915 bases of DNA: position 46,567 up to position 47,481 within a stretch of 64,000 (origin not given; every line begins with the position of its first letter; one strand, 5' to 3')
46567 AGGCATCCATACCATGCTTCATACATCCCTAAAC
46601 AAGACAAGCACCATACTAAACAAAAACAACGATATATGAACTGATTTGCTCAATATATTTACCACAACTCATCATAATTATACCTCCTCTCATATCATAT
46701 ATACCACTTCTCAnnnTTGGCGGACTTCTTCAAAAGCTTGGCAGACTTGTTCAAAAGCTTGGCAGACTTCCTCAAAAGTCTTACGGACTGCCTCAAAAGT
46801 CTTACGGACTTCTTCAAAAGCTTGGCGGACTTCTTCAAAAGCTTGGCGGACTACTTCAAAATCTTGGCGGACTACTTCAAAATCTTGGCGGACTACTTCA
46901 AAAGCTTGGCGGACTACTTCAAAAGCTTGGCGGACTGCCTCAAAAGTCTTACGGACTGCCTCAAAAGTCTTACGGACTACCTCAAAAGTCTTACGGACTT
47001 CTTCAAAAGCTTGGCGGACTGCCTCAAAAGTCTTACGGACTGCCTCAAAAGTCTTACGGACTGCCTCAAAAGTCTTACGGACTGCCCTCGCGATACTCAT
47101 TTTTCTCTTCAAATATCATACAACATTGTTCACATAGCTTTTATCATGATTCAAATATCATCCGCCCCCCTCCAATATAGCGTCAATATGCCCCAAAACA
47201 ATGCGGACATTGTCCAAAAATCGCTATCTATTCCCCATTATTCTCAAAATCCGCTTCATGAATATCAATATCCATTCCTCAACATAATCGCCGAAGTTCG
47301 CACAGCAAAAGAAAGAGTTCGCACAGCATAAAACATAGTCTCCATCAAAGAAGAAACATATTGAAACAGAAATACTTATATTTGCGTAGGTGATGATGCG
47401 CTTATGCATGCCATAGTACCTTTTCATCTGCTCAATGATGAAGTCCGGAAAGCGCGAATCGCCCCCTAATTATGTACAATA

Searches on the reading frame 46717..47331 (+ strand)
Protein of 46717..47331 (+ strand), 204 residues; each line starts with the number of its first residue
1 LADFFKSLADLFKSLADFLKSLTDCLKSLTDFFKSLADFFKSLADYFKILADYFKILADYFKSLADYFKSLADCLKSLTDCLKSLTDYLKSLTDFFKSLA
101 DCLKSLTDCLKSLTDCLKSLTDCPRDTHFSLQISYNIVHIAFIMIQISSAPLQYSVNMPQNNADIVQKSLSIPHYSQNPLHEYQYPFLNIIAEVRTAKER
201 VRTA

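Call 46: search_protein_families(library=pfam, proteins=[window:46717-47331:+], max_evalue=0.00001)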
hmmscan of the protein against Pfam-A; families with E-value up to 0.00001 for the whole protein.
window:46717-47331:+ (204 aa): 2 families
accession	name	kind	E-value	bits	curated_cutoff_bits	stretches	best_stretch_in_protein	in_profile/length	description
PF16746.10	BAR_3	-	7.8e-07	29.4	31.7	0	79-122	183-226/235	BAR domain of APPL family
PF04108.17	ATG17_like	-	1.2e-06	28.7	43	1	9-125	165-282/355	Autophagy protein ATG17-like domain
